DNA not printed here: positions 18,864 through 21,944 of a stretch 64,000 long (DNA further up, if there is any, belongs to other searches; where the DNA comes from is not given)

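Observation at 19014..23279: Orphan cytoplasmic NarG-like molybdoenzyme (no beta/gamma partner, no Tat signal) adjacent to arsR-arsM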

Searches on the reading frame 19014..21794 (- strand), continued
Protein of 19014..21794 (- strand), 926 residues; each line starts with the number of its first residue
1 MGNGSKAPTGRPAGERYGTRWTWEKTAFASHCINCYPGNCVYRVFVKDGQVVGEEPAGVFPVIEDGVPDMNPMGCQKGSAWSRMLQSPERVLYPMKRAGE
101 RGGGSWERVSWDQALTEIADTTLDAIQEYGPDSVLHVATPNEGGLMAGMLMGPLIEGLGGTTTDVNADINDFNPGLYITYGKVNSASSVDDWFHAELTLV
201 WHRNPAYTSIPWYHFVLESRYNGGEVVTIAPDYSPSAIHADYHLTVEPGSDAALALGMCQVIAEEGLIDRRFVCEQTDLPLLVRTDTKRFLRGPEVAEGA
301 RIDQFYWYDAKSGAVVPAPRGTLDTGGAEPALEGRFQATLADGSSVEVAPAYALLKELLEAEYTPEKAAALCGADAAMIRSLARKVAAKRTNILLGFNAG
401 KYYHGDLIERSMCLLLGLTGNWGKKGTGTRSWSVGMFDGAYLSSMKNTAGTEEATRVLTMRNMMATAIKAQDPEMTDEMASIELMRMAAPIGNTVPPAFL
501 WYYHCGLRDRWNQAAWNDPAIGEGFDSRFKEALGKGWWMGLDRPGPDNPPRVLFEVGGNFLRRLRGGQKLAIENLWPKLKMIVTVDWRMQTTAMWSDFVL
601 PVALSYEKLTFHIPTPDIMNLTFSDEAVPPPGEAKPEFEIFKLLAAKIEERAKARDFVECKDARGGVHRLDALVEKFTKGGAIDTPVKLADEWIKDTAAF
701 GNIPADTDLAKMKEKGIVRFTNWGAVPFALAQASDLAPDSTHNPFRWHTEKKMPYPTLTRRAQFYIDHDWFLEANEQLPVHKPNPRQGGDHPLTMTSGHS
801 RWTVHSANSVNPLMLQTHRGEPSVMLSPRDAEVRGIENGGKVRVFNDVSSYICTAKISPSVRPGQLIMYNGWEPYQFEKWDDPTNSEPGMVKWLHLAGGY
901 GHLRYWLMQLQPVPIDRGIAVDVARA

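Call 14: find_encoding_contigs(protein=P0007, flank=10000, max_places=3)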
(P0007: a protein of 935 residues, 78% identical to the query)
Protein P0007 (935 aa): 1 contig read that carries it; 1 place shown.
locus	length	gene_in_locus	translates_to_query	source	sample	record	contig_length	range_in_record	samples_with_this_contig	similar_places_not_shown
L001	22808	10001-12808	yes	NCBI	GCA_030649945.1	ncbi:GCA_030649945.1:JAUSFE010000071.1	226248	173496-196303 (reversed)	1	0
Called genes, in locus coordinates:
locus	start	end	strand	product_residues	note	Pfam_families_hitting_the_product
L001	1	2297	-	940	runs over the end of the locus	PF00384:Molybdopterin, PF01568:Molydop_binding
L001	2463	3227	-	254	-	-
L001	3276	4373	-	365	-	-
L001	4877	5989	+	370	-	PF13167:GTP-bdg_N, PF16360:GTP-bdg_M, PF01926:MMR_HSR1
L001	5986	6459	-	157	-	-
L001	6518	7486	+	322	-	PF08240:ADH_N, PF00107:ADH_zinc_N, PF13602:ADH_zinc_N_2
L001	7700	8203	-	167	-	PF00210:Ferritin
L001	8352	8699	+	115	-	PF12840:HTH_20 (weak), PF01022:HTH_5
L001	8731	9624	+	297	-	PF13489:Methyltransf_23, PF01209:Ubie_methyltran, PF05175:MTS (weak), PF06325:PrmA, PF13847:Methyltransf_31, PF08241:Methyltransf_11, PF08242:Methyltransf_12, PF13649:Methyltransf_25, +2 more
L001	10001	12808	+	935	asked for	PF00384:Molybdopterin, PF01568:Molydop_binding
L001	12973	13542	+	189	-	PF02566:OsmC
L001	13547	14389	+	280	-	PF01135:PCMT, PF01209:Ubie_methyltran, PF13489:Methyltransf_23, PF13847:Methyltransf_31, PF08241:Methyltransf_11, PF08242:Methyltransf_12, PF13649:Methyltransf_25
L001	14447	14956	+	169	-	PF01243:PNPOx_N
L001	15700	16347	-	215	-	-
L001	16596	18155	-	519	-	PF00501:AMP-binding, PF13193:AMP-binding_C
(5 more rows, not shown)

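Call 15: find_encoding_contigs(protein=P0016, flank=10000, max_places=3)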
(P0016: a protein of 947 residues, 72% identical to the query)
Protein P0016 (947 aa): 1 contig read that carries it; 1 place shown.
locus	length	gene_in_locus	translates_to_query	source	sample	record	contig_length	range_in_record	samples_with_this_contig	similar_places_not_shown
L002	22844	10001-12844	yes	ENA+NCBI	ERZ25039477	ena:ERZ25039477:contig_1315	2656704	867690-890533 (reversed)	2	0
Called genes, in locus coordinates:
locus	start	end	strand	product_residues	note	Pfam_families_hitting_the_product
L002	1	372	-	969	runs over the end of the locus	PF00384:Molybdopterin, PF01568:Molydop_binding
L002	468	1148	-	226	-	PF02613:Nitrate_red_del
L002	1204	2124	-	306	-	PF13247:Fer4_11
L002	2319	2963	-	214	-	PF09459:EB_dh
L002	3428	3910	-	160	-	PF12172:zf-ChsH2, PF01796:OB_ChsH2_C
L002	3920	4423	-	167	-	PF12172:zf-ChsH2 (weak), PF01796:OB_ChsH2_C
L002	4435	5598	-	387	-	PF00108:Thiolase_N, PF22691:Thiolase_C_1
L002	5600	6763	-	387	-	PF22691:Thiolase_C_1, PF02803:Thiolase_C (faint)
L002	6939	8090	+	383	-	PF22691:Thiolase_C_1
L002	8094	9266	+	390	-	PF00108:Thiolase_N (weak), PF22691:Thiolase_C_1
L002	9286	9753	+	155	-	PF12172:zf-ChsH2, PF01796:OB_ChsH2_C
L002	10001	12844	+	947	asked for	PF00384:Molybdopterin, PF01568:Molydop_binding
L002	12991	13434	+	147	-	PF12172:zf-ChsH2, PF01796:OB_ChsH2_C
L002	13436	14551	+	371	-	PF00108:Thiolase_N, PF02803:Thiolase_C, PF22691:Thiolase_C_1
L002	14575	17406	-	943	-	PF13588:HSDR_N_2, PF01170:UPF0020 (weak), PF02384:N6_Mtase, PF07669:Eco57I (weak)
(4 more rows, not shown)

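Call 21: find_related_loci(query=A1, collection=genome_contigs, flank=10000)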
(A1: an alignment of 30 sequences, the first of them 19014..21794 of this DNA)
Query A1 (926 aa) in genome_contigs; peptide patterns used: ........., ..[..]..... (x = any residue, [..] = any of these).
593 stretches matched a pattern (row limit reached: there are more); 576 encode a relative of the query (tblastn E <= 1e-3); the best 80 are kept; 77 distinct loci.
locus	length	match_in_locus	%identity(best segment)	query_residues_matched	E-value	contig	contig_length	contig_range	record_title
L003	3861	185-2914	87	17-926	0e+0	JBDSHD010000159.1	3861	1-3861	MAG: Dehalococcoidia bacterium isolate cluster1_bin.268 k127_13275435, whole genome shotgun sequence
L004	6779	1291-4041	79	7-925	0e+0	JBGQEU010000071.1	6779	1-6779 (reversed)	MAG: Dehalococcoidia bacterium isolate OBJ2_061818_090_7 k141_579947_length_6779_cov_9.0000, whole genome shotgun sequen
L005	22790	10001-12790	75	1-926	0e+0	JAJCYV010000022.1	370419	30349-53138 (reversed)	MAG: Chloroflexota bacterium isolate OFTM284 OFTM284_21, whole genome shotgun sequence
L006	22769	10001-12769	72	2-926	0e+0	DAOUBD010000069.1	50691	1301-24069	MAG TPA_asm: Dehalococcoidia bacterium isolate H68_705 k101_212562, whole genome shotgun sequence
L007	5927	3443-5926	74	17-845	0e+0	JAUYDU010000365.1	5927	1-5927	MAG: Chloroflexota bacterium isolate C20_metabat.bin.54_sub C20_k141_734640, whole genome shotgun sequence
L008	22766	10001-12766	78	4-926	0e+0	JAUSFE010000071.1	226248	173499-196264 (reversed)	MAG: Dehalococcoidia bacterium isolate E14_maxbin.284_sub E14_k141_98489, whole genome shotgun sequence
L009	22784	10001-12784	72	7-925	0e+0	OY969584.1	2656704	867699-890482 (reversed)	MAG: uncultured Chloroflexia bacterium isolate MFD01299.bin.c.4 genome assembly, chromosome: 1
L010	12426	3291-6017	60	17-926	0e+0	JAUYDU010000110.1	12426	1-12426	MAG: Chloroflexota bacterium isolate C20_metabat.bin.54_sub C20_k141_78158, whole genome shotgun sequence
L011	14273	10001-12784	59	5-926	0e+0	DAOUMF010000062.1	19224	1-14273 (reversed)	MAG TPA_asm: Dehalococcoidia bacterium isolate W31_80 k127_163924, whole genome shotgun sequence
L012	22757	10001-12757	58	5-925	0e+0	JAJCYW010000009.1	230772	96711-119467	MAG: Chloroflexota bacterium isolate OFTM331 OFTM331_8, whole genome shotgun sequence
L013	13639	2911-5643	58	14-926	0e+0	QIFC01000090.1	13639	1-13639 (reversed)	MAG: Chloroflexi bacterium isolate SZUA-185 Ga0063294_10001932, whole genome shotgun sequence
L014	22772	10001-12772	58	1-925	0e+0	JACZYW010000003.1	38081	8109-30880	MAG: Chloroflexota bacterium isolate B27T3L8 B27T3L8_NODE217, whole genome shotgun sequence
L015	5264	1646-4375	59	15-925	0e+0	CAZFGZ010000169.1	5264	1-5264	MAG TPA_asm: uncultured Dehalococcoidia bacterium isolate binchicken_co89_502 genome assembly, contig: NODE_34252_length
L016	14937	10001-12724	58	17-926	0e+0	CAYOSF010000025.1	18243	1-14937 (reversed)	MAG TPA_asm: uncultured Dehalococcoidia bacterium isolate SRP323688_co1_41 genome assembly, contig: NODE_5016_length_182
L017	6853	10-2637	61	50-926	0e+0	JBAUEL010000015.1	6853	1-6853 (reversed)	MAG: Dehalococcoidia bacterium isolate MFD13097_ilm_asm_bin20 k127_94625, whole genome shotgun sequence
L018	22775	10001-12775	58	5-926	0e+0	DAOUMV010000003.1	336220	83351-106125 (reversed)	MAG TPA_asm: Dehalococcoidia bacterium isolate W92_284 k127_694589, whole genome shotgun sequence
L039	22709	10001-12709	57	20-925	0e+0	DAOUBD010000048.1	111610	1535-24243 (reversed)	MAG TPA_asm: Dehalococcoidia bacterium isolate H68_705 k101_372106, whole genome shotgun sequence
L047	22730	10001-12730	57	14-926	0e+0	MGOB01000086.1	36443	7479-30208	MAG: Chloroflexi bacterium RBG_16_68_14 RBG_16_scaffold_7427, whole genome shotgun sequence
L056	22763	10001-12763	55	2-925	0e+0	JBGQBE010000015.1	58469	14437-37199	MAG: Dehalococcoidia bacterium isolate OBJ2_061818_130_14 k141_1374382_length_58469_cov_15.3253, whole genome shotgun se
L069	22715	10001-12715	55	15-923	0e+0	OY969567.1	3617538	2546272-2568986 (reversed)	MAG: uncultured Chloroflexia bacterium isolate MFD01561.bin.c.1 genome assembly, chromosome: 1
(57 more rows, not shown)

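Call 42: search_protein_families(library=pfam, proteins=[L047:8605-9069:+, L047:9128-9943:+, L047:12877-13929:+, L047:6395-8551:+, L069:9603-9971:+, L069:8143-9522:+, L069:13161-13496:-, L056:15616-16026:-, L005:8016-8909:+, L005:8930-9850:+], max_evalue=0.001)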
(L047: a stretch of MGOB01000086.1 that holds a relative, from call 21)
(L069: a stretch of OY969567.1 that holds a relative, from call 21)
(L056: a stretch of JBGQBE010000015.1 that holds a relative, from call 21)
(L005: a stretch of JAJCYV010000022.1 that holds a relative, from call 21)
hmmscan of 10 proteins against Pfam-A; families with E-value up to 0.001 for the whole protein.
L047:8605-9069:+ (154 aa): 2 families
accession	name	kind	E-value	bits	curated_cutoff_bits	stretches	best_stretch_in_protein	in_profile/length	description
PF03551.20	PadR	-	1.8e-14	53.9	27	1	51-123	1-74/75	Transcriptional regulator PadR-like family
PF13601.12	HTH_34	-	4.9e-07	30.3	27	1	78-127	25-74/80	Winged helix DNA-binding domain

L047:9128-9943:+ (271 aa): 15 families
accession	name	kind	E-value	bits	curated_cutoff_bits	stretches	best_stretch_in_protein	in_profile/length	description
PF13847.12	Methyltransf_31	-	8.6e-37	126.5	27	1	92-211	3-127/145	Methyltransferase domain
PF13649.12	Methyltransf_25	-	2.2e-25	89.6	27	1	96-192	1-97/97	Methyltransferase domain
PF08241.18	Methyltransf_11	-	3.1e-24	85.9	21.2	1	97-194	1-93/95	Methyltransferase domain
PF01209.24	Ubie_methyltran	-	6e-20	72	20.1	1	91-197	46-152/233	ubiE/COQ5 methyltransferase family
PF08242.18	Methyltransf_12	-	1.4e-16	61.4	30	1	97-194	1-98/98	Methyltransferase domain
PF01135.25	PCMT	-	1.3e-11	45.1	20.3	1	89-194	70-169/210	Protein-L-isoaspartate(D-aspartate) O-methyltransferase (PCMT)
PF13489.12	Methyltransf_23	-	2.1e-11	44.3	27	1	88-217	18-133/164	Methyltransferase domain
PF05175.20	MTS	-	1.9e-08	34.6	23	1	92-196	31-138/170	Methyltransferase small domain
PF06325.19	PrmA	-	1.3e-06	28.6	22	1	90-204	159-266/296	Ribosomal protein L11 methyltransferase (PrmA)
PF20922.3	Anamorsin_N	-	4.1e-06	27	27.1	1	151-210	41-102/163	Anamorsin, N-terminal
PF02353.26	CMAS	-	5.9e-05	23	27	1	88-212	58-180/273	Mycolic acid cyclopropane synthetase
PF00891.24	Methyltransf_2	-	0.00011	22.1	22.3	1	89-215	59-183/210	O-methyltransferase domain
PF24675.1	NpmA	-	0.00017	21.4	60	1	93-156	24-90/214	16S rRNA (adenine(1408)-N(1))-methyltransferase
PF05148.21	Methyltransf_8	-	0.00036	20.9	27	1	144-200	105-160/219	Hypothetical methyltransferase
PF13679.12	Methyltransf_32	-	0.0009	19.7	27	0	91-159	24-96/143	Methyltransferase domain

L047:12877-13929:+ (350 aa): 4 families
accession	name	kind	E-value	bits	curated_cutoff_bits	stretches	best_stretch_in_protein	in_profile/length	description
PF00107.32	ADH_zinc_N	-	1.6e-29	102.9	31.8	1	149-267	1-119/129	Zinc-binding dehydrogenase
PF13602.12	ADH_zinc_N_2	-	5.2e-11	44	27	1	182-294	2-108/134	Zinc-binding dehydrogenase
PF08240.17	ADH_N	-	2.9e-10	40.7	23.5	1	26-107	1-103/104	Alcohol dehydrogenase GroES-like domain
PF01262.27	AlaDh_PNT_C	-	0.00023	21.1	23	0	145-183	34-73/214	Alanine dehydrogenase/PNT, C-terminal domain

L047:6395-8551:+ (718 aa): 6 families
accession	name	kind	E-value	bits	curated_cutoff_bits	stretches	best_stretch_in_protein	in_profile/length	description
PF01406.26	tRNA-synt_1e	-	2.3e-96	323.2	27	1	15-324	2-299/301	tRNA synthetases class I (C) catalytic domain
PF00535.33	Glycos_transf_2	-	5.1e-23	82.3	23.3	1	497-612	11-126/168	Glycosyl transferase family 2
PF09334.17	tRNA-synt_1g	-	4.8e-07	29.3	20.1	1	35-156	13-124/391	tRNA synthetases class I (M)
PF13641.12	Glyco_tranf_2_3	-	6e-07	30.1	27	1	487-599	4-120/230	Glycosyltransferase like family 2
PF10111.15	Glyco_tranf_2_2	-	1.1e-06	28.8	27.3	1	512-587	27-103/276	Glycosyltransferase like family 2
PF01921.24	tRNA-synt_1f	-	0.00019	20.9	27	0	34-76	34-76/360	tRNA synthetases class I (K)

L069:9603-9971:+ (122 aa): 1 family
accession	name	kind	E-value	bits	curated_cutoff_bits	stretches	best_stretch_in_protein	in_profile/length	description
PF12840.13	HTH_20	-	0.00014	22.2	27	1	41-74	18-50/51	Helix-turn-helix domain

L069:8143-9522:+ (459 aa): 6 families
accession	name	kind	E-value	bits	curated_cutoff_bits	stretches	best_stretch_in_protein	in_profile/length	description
PF00534.26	Glycos_transf_1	-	1.6e-37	129.1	26.4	1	262-423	7-169/172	Glycosyl transferases group 1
PF13692.12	Glyco_trans_1_4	-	1.6e-36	126.1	27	1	271-412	2-142/142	Glycosyl transferases group 1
PF13439.12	Glyco_transf_4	-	5.4e-21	75.8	28.5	2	139-259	55-169/170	Glycosyltransferase Family 4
PF20706.3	GT4-conflict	-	1.7e-15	57.3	26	1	245-438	170-383/385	Family 4 Glycosyltransferase in conflict systems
PF13524.12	Glyco_trans_1_2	-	1.5e-14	54.6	25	1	323-439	27-141/144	Glycosyl transferase-like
PF13579.12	Glyco_trans_4_4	-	1.3e-12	48.8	29.7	1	53-254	1-157/158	Glycosyl transferase 4-like domain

L069:13161-13496:- (111 aa): 1 family
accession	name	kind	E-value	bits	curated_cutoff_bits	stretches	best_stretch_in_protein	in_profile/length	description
PF02597.26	ThiS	-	1.3e-16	61.3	22.5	1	24-110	1-76/76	ThiS family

L056:15616-16026:- (136 aa): 0 families

L005:8016-8909:+ (297 aa): 11 families
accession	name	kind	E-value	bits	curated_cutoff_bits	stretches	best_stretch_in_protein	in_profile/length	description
PF12146.15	Hydrolase_4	-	1.4e-16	61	27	1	34-274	2-233/239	Serine aminopeptidase, S33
PF02129.25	Peptidase_S15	-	7.3e-14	52.5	23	1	17-176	2-166/262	X-Pro dipeptidyl-peptidase (S15 family)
PF00561.26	Abhydrolase_1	-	9.1e-13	48.9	25.8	1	37-249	1-215/245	alpha/beta hydrolase fold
PF00326.27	Peptidase_S9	-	3.7e-12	46.6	22.6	1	61-156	11-114/213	Prolyl oligopeptidase family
PF01738.24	DLH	-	1.9e-10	41.2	21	1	23-152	4-130/217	Dienelactone hydrolase family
PF12697.13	Abhydrolase_6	-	7.7e-10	40.2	26.3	1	39-273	1-204/217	Alpha/beta hydrolase family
PF20434.5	BD-FAE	-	1.3e-07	31.8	26.8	1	33-132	10-111/215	BD-FAE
PF05448.18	AXE1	-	1.7e-07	30.8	21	1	93-140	159-206/321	Acetyl xylan esterase (AXE1)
PF12740.14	PETase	-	1.1e-05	25.4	28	0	22-141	42-156/263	PET hydrolase-like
PF07859.19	Abhydrolase_3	-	0.00017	21.8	25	1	88-196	46-157/210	alpha/beta hydrolase fold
PF06500.17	FrsA-like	-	0.00048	19.5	22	1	5-139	167-295/414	Esterase FrsA-like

L005:8930-9850:+ (306 aa): 1 family
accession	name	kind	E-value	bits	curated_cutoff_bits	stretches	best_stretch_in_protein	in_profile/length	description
PF00296.26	Bac_luciferase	-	3.1e-57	194.8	27.9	1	1-270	1-308/314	Luciferase-like monooxygenase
